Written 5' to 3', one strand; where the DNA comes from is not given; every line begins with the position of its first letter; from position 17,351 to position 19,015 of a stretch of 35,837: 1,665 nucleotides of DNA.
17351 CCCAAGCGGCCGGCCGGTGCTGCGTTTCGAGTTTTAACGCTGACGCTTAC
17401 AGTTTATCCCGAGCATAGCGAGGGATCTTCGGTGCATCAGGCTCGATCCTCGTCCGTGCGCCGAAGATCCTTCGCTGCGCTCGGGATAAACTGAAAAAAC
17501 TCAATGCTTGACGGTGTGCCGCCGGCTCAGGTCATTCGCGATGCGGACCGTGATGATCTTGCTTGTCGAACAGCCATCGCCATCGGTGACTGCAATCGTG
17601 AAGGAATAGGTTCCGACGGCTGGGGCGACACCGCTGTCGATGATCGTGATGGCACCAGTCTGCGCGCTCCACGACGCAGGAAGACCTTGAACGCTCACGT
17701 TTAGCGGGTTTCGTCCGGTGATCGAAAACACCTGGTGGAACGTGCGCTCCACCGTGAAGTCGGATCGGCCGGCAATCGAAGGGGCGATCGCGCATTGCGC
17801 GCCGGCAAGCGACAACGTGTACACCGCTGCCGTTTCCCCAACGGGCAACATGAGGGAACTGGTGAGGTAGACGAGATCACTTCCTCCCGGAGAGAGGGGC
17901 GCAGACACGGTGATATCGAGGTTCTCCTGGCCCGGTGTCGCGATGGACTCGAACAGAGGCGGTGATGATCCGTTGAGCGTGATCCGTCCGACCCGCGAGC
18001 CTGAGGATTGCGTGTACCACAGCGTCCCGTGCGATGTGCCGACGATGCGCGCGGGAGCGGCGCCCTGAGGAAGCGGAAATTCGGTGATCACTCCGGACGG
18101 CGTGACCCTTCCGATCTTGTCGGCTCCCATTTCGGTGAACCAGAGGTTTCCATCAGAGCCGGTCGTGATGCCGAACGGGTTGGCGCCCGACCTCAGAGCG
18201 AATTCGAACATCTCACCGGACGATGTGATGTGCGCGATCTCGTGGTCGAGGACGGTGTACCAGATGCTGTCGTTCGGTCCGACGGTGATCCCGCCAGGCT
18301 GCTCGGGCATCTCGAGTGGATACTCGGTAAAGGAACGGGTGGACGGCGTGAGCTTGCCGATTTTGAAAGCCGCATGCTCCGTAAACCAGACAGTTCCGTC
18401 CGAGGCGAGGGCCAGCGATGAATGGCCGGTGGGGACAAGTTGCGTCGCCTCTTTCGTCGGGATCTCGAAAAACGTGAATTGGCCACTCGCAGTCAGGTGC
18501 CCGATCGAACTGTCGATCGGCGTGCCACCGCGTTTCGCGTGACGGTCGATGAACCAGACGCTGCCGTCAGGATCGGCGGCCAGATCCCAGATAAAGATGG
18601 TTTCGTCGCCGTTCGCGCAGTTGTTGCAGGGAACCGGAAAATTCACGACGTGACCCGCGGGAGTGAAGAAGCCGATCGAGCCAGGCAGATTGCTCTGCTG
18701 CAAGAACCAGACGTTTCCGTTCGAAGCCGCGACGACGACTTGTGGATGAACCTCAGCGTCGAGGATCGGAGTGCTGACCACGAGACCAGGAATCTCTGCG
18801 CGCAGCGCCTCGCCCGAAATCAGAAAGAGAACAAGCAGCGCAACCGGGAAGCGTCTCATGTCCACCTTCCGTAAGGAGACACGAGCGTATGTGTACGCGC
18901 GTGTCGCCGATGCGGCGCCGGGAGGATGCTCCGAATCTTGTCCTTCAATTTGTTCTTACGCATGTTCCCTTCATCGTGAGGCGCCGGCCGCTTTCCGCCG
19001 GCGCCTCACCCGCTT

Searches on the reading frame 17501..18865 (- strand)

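Call 9: search_protein_families(library=pfam, proteins=[window:17501-18865:-], max_evalue=0.001)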
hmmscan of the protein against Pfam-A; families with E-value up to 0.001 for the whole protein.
window:17501-18865:- (454 aa): 3 families
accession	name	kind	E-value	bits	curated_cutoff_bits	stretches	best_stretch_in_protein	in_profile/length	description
PF24684.1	Vgb_lyase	-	3.1e-52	177.6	50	2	147-300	14-170/290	Virginiamycin B lyase family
PF07494.17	Reg_prop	-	2.9e-06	27.3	20.4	0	91-105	6-20/24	Two component regulator propeller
PF08450.18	SGL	-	1.3e-05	25.4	26.3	0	199-285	156-243/246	SMP-30/Gluconolactonase/LRE-like region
